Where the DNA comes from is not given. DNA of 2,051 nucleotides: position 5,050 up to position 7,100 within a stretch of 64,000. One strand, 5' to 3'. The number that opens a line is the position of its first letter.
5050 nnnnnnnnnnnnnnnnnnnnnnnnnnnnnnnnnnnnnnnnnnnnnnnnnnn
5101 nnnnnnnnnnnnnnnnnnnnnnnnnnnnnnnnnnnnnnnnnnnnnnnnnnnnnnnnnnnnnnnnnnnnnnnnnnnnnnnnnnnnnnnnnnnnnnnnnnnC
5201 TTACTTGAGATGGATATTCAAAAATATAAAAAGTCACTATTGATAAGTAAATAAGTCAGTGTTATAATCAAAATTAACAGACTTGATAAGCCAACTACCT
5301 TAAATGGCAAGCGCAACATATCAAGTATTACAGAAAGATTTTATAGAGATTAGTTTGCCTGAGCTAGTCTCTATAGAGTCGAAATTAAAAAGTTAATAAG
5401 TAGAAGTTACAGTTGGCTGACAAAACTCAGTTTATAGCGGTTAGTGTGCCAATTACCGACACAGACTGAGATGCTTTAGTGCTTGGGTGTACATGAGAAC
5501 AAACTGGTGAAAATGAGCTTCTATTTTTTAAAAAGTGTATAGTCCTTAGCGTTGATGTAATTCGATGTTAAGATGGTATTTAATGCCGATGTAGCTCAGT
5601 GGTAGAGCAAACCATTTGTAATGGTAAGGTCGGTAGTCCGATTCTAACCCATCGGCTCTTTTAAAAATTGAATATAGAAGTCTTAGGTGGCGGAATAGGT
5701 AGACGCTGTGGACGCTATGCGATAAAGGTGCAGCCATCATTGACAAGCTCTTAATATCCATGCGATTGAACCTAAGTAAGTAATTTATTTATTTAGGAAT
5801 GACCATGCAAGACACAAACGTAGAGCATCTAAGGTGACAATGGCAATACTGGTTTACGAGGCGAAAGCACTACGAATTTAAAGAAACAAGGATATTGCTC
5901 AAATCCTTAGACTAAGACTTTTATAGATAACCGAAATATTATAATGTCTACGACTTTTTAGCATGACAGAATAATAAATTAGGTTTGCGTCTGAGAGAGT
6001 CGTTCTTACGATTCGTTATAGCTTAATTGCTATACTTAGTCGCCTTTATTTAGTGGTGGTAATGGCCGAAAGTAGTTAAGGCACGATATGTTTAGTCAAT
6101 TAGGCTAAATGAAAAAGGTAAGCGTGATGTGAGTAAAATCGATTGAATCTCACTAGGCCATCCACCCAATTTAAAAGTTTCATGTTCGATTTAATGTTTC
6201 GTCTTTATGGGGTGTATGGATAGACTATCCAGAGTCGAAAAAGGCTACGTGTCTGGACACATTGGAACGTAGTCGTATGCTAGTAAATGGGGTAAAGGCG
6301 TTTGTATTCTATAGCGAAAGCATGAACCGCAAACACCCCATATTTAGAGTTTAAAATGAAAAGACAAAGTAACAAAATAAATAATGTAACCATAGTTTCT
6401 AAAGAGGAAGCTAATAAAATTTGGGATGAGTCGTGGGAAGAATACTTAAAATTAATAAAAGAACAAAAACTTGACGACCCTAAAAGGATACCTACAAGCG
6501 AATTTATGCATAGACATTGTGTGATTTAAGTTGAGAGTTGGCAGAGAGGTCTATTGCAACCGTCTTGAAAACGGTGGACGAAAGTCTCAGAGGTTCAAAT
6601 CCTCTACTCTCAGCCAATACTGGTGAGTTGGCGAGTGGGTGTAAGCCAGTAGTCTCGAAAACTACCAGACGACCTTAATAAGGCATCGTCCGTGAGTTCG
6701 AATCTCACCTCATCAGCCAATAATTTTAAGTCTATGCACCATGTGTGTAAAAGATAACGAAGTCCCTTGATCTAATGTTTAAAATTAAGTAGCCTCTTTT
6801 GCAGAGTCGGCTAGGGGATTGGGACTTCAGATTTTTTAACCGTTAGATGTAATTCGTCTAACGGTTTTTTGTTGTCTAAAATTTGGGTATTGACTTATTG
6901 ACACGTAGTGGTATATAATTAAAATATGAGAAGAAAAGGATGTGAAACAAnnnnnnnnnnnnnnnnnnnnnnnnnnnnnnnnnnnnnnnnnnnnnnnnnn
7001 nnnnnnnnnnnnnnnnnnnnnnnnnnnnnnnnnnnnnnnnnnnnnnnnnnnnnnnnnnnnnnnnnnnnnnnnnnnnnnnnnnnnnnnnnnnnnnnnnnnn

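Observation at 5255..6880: tRNA island with atypical members and an unassigned structured segment of about 550 nt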

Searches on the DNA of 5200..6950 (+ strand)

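Call 4: search_rna_families(source=window, start=5200, end=6950, threshold=evalue, max_evalue=10, show_alignments=6)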
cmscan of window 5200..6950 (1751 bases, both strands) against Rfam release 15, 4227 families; matches with E-value up to 10: 6.
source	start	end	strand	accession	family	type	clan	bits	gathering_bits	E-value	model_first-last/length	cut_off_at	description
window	5585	5657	+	RF00005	tRNA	Gene; tRNA;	CL00001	54.4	29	1.7e-10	1-71/71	no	tRNA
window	6532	6613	+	RF00005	tRNA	Gene; tRNA;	CL00001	52.8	29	4.6e-10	1-71/71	no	tRNA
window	6621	6716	+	RF00005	tRNA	Gene; tRNA;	CL00001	45.2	29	5.7e-08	1-71/71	no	tRNA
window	5325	5387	+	RF03857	mir-3129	Gene; miRNA;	-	22.9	90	0.13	1-82/82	no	mir-3129 microRNA precursor family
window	6821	6874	+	RF02056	STnc390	Gene; sRNA;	-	22.4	50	0.064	1-60/60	no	Salmonella sRNA STnc390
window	6524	6640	+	RF02223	sX4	Gene; sRNA;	-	19.7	70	0.2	1-167/167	no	Proteobacterial sRNA sX4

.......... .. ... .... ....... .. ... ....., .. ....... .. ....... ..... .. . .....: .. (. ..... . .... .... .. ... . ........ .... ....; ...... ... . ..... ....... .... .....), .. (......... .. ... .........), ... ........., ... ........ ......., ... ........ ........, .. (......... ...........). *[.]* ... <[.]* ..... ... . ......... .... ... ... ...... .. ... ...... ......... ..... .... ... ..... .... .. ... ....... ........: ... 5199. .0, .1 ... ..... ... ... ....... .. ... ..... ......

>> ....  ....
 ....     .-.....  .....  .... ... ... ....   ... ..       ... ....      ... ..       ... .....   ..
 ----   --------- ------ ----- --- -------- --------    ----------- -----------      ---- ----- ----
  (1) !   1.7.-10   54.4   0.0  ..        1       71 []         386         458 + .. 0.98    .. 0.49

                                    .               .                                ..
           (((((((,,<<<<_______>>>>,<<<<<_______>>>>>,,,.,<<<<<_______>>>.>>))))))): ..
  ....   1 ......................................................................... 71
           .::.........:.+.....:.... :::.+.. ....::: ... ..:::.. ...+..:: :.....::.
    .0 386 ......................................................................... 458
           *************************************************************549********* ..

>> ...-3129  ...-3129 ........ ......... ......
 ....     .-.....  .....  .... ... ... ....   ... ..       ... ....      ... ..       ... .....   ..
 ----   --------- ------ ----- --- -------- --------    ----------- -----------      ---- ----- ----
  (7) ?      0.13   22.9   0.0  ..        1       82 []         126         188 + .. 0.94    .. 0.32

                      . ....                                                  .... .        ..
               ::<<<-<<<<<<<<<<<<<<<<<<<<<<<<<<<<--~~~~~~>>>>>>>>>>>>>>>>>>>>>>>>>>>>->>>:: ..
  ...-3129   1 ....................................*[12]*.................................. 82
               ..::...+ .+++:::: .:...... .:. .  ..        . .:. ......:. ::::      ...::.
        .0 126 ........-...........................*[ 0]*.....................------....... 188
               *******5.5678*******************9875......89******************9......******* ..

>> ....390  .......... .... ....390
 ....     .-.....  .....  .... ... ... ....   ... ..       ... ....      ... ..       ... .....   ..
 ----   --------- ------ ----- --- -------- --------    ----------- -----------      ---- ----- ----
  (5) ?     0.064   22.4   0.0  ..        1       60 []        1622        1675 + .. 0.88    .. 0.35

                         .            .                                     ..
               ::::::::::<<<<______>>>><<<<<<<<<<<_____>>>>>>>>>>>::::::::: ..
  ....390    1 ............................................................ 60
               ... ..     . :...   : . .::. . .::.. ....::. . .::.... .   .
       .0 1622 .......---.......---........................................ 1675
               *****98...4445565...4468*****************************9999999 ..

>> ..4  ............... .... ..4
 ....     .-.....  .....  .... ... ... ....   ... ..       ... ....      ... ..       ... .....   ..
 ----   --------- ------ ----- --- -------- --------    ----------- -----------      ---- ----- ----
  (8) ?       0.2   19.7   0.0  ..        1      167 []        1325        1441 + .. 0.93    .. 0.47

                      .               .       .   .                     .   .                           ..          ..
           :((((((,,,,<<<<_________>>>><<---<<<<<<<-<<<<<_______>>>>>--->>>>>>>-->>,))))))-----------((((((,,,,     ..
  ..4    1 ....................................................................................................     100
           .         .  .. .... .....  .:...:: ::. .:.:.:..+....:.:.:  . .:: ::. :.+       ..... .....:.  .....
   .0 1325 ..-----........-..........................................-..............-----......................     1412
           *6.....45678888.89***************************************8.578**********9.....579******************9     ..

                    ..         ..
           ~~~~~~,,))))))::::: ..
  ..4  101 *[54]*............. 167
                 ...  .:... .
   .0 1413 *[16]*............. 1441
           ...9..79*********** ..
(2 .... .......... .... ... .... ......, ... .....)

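Call 6: search_dna_similar(query=window:5255-6880:+, collection=phages, mode=distant, max_rows=40)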
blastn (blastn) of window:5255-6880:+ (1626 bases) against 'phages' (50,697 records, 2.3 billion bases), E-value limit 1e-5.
Records with a match: 6; places in all: 6; records where one place covers at least 80% of the query: 0.
Best place of each record, by identity: 80-90% 4; 60-80% 2.
By first word of the organism name: Salmonella 3; Bacteriophage 1; Ralstonia 1; Proteus 1.
By host as written in the record: Salmonella enterica subsp. enterica serovar Newport 2; - 1; Ralstonia solanacearum 1; Proteus mirabilis 1; Salmonella enterica subsp. enterica serova Typhi 1.
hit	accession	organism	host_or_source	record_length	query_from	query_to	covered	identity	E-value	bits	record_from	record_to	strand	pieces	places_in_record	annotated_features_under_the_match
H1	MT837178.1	Bacteriophage sp.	human fecal samples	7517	1284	1363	5%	79.8%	4e-8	66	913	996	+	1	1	record has no annotation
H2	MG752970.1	Ralstonia phage RsoM2USA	Ralstonia solanacearum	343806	328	401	5%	78.4%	6e-6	59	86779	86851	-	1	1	none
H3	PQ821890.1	Proteus phage ABTNLPp2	Proteus mirabilis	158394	330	390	4%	82.3%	6e-6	60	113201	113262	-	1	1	tRNA-Thr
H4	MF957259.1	Salmonella phage Melville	Salmonella enterica subsp. enterica ...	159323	330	390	4%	82.3%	6e-6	60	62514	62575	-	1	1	tRNA-Thr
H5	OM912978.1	Salmonella phage CF-SP2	Salmonella enterica subsp. enterica ...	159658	330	390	4%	82.3%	6e-6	60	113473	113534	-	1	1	tRNA-Thr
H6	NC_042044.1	Salmonella phage Melville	Salmonella enterica subsp. enterica ...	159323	330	390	4%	82.3%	6e-6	60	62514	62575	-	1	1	tRNA-Thr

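Call 34: search_rna_families(source=window, start=5660, end=5930, threshold=evalue, max_evalue=10, show_alignments=4)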
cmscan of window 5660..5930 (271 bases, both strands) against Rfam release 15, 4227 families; matches with E-value up to 10: 1.
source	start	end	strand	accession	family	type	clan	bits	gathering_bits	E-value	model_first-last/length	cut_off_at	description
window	5874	5906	-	RF03885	mir-4178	Gene; miRNA;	-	13.7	90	7.4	14-46/60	no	mir-4178 microRNA precursor family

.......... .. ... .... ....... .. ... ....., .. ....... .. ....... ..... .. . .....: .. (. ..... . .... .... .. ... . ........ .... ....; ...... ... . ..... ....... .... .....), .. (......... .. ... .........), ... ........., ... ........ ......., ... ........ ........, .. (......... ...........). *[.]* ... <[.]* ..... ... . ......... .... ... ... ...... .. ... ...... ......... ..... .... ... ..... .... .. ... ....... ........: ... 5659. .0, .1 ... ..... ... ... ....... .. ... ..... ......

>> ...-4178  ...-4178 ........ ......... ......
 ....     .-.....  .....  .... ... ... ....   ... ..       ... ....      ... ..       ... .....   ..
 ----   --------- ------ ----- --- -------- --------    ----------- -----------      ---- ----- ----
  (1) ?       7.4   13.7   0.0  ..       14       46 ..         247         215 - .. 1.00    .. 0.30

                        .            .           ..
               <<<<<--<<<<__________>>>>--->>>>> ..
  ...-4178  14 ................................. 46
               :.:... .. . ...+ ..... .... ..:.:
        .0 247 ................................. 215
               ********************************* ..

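Call 49: search_dna_similar(query=window:5660-6355:+, collection=phages, mode=distant, max_evalue=5, max_rows=30)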
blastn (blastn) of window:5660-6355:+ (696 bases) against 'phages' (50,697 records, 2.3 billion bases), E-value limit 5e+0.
Records with a match: 48; places in all: 49; records where one place covers at least 80% of the query: 0.
Best place of each record, by identity: >=99% 26; 90-95% 15; 60-80% 7.
By first word of the organism name: Enterococcus 22; Bacillus 12; Lactobacillus 6; Leuconostoc 3; Vibrio 1; Lacticaseibacillus 1; Lactiplantibacillus 1; Weissella 1; Brochothrix 1.
By host as written in the record: Lactobacillus plantarum 6; Enterococcus faecalis 5; Enterococcus sp. 4; Bacillus subtilis 4; Bacillus subtilis subsp. subtilis str. 168 4; - 3; Enterococcus mundtii 3; Enterococcus faecium 2; and 15 more.
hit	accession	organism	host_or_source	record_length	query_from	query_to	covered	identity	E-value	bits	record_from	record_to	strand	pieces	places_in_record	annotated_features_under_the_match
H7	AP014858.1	Vibrio phage RYC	Vibrio coralliilyticus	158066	156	222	10%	76.1%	3e+0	39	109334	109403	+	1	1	hypothetical protein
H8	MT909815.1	Enterococcus phage iF6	Enterococcus faecium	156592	1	54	8%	75.9%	3e+0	40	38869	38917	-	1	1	tRNA-Leu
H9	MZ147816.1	Enterococcus phage 113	Enterococcus faecium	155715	1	54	8%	75.9%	3e+0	40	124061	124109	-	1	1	tRNA-Leu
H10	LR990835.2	Enterococcus phage Porthos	-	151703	1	54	8%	75.9%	3e+0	40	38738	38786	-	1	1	tRNA-Leu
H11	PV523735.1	Enterococcus phage ZJGS2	Enterococcus mundtii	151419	1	54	8%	75.9%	3e+0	40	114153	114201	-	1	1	tRNA-Leu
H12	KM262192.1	Leuconostoc phage Ln-9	Leuconostoc mesenteroides subsp. ...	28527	1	47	7%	78.7%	7e-1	42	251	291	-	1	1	none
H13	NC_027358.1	Leuconostoc phage Ln-9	Leuconostoc mesenteroides subsp. ...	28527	1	47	7%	78.7%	7e-1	42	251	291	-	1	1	none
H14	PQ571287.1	Enterococcus phage EA1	Enterococcus avium BBCO_DT_2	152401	29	54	4%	92.3%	3e+0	39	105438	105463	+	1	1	none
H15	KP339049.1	Enterococcus phage EFDG1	Enterococcus faecalis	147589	29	54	4%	92.3%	3e+0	39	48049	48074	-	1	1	tRNA-Leu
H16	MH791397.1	Enterococcus phage EfsSzw-1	Enterococcus faecalis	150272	29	54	4%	92.3%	3e+0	39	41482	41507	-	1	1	none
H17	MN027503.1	Enterococcus phage vB_OCPT_Ben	Enterococcus faecalis EnGen0211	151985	29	54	4%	92.3%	3e+0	39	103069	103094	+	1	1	none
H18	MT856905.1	Enterococcus phage vB_EfaM_A2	Enterococcus faecalis OG1RF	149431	29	54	4%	92.3%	3e+0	39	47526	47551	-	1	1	none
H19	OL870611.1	Enterococcus phage UTI-EfS3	Enterococcus faecalis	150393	29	54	4%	92.3%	3e+0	39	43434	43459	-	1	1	tRNA-Leu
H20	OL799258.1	Enterococcus phage phiSHEF13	Enterococcus faecium E1071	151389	29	54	4%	92.3%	3e+0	39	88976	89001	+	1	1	tRNA-Leu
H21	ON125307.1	Enterococcus phage vB_OCPT_Bop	Enterococcus sp.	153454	29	54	4%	92.3%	3e+0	39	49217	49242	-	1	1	tRNA-Leu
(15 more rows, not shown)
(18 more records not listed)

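Call 50: get_annotated_region(hit=H8, flank=300)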
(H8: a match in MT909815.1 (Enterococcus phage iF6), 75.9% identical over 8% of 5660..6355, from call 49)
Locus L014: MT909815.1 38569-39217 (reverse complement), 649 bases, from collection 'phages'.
description: Enterococcus phage iF6, complete genome.
organism: Enterococcus phage iF6 (NCBI taxid 2765371)
taxonomy: Viruses; Duplodnaviria; Heunggongvirae; Uroviricota; Caudoviricetes; Herelleviridae; Brockvirinae; Schiekvirus
host: Enterococcus faecium; source: -; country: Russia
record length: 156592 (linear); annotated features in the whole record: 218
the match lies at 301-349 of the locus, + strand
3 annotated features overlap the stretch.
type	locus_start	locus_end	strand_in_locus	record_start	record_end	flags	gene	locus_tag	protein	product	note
tRNA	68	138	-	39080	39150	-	-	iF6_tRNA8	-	tRNA-His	-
tRNA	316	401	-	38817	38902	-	-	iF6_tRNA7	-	tRNA-Leu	-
tRNA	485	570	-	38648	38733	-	-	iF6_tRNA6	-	tRNA-Leu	-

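Call 83: search_dna_similar(query=window:5270-5584:+, collection=phages, mode=distant, max_evalue=5, max_rows=15)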
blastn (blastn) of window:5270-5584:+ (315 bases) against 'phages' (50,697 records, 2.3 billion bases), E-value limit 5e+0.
Records with a match: 8; places in all: 8; records where one place covers at least 80% of the query: 0.
Best place of each record, by identity: 90-95% 2; 80-90% 6.
By first word of the organism name: Acinetobacter 3; Staphylococcus 2; Yersinia 1; Terrisporobacter 1; Listeria 1.
By host as written in the record: Acinetobacter baumannii 2; Staphylococcus aureus 2; Yersinia pestis EV76-CN 1; Terrisporobacter petrolearius DSL 1; Acinetobacter baumannii WHG40137 1; Listeria monocytogenes 1.
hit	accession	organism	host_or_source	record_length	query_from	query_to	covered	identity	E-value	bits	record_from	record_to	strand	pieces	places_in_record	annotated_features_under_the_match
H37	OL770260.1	Acinetobacter phage AB-Navy71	Acinetobacter baumannii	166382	110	146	12%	83.8%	4e+0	37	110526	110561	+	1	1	major capsid protein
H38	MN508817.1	Yersinia phage JC221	Yersinia pestis EV76-CN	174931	229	262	11%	85.3%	1e+0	40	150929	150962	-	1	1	DNA topoisomerase subunit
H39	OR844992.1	Staphylococcus phage SA 1306 Kay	Staphylococcus aureus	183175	14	44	10%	87.1%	1e+0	39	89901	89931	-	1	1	record has no annotation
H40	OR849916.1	Staphylococcus phage SA 1298 Kay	Staphylococcus aureus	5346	14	44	10%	87.1%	1e+0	39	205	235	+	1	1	record has no annotation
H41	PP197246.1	Terrisporobacter phage TPDSL_ph1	Terrisporobacter petrolearius DSL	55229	57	84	9%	92.9%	1e+0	39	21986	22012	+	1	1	hypothetical protein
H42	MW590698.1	Acinetobacter phage 53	Acinetobacter baumannii WHG40137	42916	280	307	9%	89.3%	4e+0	38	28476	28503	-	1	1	record has no annotation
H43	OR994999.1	Acinetobacter phage pB23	Acinetobacter baumannii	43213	280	307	9%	89.3%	4e+0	38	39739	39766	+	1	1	hypothetical protein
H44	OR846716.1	Listeria phage LM 4-11-1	Listeria monocytogenes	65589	290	315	8%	92.3%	1e+0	39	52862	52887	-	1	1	record has no annotation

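Call 100: search_rna_families(source=window, start=5900, end=6360, threshold=evalue, max_evalue=10)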
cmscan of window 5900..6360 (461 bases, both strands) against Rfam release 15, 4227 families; matches with E-value up to 10: 4.
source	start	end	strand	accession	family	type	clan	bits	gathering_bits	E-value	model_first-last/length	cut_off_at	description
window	5920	6006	+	RF03100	RAGATH-27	Gene; sRNA;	-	18.2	76.1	5.8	1-86/86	no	RAGATH-27 RNA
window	5931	6019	+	RF01199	snR58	Gene; snRNA; snoRNA; CD-box;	CL00077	16.9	70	4.2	1-97/97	no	Small nucleolar RNA snR58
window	5952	6122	-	RF00443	SNORA27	Gene; snRNA; snoRNA; HACA-box;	CL00032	15.8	64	2.9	1-127/127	no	Small nucleolar RNA SNORA27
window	6181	6195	-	RF01072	TMV_UPD-PK3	Cis-reg;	-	10.8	34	6.5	1-31/31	no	Pseudoknot of upstream pseudoknot domain (UPD) of the 3'UTR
